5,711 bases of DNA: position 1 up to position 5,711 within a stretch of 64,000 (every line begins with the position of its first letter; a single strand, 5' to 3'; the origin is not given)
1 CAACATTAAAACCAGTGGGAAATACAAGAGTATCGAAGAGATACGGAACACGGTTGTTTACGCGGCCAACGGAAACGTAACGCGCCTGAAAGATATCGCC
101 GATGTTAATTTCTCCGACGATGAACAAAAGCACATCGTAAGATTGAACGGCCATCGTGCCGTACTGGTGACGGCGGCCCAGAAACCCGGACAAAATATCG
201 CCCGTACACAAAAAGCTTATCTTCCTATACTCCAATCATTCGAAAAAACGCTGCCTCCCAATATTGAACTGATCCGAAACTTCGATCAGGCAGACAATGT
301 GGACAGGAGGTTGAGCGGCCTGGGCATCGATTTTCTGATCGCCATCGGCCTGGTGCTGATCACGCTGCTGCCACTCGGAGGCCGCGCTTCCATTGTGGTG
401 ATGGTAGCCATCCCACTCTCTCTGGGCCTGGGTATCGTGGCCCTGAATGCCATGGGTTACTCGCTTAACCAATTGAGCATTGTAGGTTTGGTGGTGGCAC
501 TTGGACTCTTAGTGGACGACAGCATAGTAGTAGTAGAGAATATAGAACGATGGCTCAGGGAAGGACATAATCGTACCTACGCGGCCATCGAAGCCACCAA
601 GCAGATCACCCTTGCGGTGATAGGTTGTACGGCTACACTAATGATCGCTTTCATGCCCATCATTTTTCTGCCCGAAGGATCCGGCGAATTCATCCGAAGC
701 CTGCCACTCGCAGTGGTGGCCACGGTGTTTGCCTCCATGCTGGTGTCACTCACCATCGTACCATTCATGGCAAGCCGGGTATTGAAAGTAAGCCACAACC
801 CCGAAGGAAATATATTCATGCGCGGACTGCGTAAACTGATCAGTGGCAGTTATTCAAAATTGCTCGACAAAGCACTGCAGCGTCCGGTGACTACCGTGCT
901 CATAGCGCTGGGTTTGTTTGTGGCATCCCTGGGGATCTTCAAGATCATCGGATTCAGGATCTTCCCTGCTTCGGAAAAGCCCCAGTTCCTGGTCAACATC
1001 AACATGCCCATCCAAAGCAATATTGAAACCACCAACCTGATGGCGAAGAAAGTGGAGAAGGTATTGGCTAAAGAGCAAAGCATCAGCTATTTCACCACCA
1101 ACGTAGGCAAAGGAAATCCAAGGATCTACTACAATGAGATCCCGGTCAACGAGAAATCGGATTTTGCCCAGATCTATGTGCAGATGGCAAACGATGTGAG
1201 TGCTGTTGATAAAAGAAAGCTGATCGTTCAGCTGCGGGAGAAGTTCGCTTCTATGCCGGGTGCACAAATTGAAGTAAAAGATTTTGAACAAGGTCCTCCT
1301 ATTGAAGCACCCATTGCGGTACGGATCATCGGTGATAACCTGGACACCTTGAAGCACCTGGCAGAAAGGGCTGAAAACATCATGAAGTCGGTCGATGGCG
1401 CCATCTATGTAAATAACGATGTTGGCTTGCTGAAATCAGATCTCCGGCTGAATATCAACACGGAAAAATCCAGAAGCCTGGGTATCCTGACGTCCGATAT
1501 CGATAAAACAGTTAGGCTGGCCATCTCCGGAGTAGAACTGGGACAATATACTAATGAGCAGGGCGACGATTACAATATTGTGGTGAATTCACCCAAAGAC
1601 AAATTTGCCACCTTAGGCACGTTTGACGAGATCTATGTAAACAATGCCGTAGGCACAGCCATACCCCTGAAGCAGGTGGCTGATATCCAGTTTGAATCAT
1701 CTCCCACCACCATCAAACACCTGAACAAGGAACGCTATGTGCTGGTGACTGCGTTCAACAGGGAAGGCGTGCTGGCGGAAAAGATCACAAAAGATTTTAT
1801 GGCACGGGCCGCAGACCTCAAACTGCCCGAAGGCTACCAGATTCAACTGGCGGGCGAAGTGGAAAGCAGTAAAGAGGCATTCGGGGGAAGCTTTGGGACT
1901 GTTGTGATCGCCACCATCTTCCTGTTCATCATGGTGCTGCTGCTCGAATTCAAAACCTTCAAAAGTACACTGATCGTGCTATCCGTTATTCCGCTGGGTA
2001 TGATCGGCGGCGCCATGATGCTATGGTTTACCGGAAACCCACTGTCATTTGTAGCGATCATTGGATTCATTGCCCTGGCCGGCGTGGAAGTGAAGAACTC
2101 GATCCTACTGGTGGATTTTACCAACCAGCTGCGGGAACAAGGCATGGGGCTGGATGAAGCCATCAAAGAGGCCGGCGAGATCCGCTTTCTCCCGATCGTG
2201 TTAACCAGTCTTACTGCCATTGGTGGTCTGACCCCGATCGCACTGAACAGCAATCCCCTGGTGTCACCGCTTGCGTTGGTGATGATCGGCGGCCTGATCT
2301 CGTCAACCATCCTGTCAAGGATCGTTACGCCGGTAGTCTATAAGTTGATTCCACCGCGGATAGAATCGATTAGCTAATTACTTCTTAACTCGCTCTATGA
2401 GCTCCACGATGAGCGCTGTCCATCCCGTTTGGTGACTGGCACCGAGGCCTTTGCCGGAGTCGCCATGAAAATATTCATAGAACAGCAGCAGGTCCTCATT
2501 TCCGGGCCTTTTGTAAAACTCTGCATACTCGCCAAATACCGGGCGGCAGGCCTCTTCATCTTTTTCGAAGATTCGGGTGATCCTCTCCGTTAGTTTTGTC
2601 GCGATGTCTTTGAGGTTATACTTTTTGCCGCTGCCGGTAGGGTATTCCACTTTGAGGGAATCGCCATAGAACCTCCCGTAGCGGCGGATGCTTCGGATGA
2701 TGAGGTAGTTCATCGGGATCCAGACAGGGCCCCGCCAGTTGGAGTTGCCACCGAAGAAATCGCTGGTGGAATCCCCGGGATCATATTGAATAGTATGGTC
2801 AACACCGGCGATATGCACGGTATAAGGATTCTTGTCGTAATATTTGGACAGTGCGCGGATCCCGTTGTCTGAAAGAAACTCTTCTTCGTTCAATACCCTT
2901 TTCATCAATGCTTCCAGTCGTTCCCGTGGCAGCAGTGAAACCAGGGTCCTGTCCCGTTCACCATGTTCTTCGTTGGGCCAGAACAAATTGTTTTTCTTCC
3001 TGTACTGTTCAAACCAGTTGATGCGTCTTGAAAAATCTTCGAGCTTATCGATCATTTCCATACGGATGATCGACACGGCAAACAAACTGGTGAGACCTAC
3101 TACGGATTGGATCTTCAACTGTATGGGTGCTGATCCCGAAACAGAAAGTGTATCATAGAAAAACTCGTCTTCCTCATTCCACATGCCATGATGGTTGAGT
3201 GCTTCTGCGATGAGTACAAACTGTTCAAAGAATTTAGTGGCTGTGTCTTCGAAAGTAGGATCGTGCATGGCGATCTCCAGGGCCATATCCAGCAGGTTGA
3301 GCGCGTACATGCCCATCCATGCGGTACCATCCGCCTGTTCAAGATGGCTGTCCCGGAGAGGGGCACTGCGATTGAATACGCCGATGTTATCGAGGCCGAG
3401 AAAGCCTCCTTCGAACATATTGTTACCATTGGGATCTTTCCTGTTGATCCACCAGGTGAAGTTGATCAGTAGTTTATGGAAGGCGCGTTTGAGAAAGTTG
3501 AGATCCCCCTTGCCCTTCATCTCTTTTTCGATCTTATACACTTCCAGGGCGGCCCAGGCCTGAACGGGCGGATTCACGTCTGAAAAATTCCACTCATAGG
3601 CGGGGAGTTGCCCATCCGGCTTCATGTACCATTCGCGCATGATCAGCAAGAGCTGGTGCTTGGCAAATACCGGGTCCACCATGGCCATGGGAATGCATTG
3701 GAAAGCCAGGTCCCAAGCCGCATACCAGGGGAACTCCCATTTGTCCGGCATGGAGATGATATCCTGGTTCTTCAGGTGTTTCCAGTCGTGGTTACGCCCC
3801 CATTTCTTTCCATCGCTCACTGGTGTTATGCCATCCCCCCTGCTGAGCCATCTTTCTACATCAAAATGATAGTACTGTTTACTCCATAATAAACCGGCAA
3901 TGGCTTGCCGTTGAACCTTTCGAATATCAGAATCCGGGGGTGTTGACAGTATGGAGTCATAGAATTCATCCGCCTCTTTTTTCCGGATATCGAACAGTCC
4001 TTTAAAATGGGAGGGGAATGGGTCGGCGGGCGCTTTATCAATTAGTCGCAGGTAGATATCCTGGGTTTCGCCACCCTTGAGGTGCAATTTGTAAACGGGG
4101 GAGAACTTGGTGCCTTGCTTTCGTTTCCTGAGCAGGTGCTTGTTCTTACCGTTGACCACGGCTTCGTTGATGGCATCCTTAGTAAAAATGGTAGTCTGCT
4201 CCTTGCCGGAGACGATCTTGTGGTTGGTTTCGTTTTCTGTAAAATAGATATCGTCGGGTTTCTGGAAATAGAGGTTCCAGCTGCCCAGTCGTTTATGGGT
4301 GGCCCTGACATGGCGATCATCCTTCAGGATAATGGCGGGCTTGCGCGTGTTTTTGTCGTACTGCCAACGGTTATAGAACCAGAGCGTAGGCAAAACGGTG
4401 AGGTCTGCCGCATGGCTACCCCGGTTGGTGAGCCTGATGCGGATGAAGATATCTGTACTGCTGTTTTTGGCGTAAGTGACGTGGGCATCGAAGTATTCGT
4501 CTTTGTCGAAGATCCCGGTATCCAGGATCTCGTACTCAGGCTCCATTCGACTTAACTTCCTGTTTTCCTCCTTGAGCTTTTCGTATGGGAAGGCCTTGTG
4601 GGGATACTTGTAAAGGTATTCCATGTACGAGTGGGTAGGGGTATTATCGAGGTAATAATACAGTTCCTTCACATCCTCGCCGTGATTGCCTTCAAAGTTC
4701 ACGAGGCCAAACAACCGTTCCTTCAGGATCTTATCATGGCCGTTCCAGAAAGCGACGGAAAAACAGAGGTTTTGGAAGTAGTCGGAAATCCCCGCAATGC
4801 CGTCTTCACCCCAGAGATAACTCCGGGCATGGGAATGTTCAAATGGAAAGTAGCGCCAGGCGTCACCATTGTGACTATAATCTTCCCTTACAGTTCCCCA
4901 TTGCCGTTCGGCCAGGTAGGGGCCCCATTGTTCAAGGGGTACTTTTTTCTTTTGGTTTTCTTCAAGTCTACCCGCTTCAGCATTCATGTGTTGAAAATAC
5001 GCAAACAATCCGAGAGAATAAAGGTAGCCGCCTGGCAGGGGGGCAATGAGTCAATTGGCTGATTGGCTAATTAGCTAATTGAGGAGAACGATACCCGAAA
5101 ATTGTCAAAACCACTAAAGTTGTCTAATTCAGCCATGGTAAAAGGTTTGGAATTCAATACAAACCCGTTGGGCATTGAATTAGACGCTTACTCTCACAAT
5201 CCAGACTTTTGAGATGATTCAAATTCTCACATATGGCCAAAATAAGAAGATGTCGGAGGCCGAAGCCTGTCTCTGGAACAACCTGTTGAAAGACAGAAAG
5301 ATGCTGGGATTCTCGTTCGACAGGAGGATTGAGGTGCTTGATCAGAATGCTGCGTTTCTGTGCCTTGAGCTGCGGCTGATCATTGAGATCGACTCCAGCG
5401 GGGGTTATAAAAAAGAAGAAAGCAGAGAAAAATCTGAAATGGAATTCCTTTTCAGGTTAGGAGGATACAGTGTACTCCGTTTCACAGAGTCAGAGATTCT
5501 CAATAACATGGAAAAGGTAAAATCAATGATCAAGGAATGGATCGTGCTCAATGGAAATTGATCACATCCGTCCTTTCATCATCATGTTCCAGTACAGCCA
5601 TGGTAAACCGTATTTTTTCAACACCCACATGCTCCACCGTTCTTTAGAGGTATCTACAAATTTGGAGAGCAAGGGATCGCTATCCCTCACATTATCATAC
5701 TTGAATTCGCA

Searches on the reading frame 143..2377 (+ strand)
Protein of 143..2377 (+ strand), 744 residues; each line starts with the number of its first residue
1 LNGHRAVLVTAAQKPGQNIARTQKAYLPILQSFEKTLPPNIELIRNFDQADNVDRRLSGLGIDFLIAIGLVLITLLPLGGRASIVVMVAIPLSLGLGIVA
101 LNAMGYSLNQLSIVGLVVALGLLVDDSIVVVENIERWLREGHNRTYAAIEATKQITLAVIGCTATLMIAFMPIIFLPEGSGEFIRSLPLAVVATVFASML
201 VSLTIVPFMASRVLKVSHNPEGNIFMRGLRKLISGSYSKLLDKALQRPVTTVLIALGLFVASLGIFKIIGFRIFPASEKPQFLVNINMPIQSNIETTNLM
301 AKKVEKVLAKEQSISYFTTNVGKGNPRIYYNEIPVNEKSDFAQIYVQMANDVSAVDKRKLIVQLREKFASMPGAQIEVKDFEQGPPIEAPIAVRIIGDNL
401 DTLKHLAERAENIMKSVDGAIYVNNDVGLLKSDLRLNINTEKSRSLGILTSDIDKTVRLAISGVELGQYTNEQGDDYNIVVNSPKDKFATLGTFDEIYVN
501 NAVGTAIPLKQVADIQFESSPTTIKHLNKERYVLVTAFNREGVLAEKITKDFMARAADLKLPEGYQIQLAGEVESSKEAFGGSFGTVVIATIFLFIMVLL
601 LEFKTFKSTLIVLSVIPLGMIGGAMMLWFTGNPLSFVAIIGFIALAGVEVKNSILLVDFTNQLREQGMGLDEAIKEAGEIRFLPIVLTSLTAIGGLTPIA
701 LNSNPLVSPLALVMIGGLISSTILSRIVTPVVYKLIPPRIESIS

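Call 90: search_protein_families(library=pfam, proteins=[window:143-2377:+])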
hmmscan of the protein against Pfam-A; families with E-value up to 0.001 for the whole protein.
window:143-2377:+ (744 aa): 3 families
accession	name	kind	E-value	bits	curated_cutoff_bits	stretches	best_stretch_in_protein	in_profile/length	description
PF00873.25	ACR_tran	-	1e-139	467.5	28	1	2-736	275-1020/1021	AcrB/AcrD/AcrF family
PF02355.23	SecD_SecF_C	-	5.9e-07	29.5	20.5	0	98-210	72-187/189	Protein export membrane protein SecD/SecF, C-terminal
PF03176.21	MMPL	-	5.3e-05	22.8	20.5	0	71-209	160-298/333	MMPL family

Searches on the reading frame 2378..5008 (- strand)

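Call 90: search_protein_families(library=pfam, proteins=[window:2378-5008:-])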
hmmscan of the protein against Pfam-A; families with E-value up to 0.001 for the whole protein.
window:2378-5008:- (876 aa): 2 families
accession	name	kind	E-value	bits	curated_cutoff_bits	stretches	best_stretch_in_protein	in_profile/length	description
PF22422.2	MGH1-like_GH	-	3.4e-19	70.1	27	2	427-533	2-114/356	Mannosylglycerate hydrolase MGH1-like glycoside hydrolase domain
PF03200.22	Glyco_hydro_63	-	9.9e-08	31.6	22.4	1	696-871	364-490/492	Glycosyl hydrolase family 63 C-terminal domain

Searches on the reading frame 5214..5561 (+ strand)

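Call 90: search_protein_families(library=pfam, proteins=[window:5214-5561:+])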
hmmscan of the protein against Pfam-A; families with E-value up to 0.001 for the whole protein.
window:5214-5561:+ (115 aa): 1 family
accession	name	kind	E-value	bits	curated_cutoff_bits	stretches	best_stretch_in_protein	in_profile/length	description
PF04480.18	DUF559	-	1.5e-16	60.7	20.6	1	11-108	12-106/109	Protein of unknown function (DUF559)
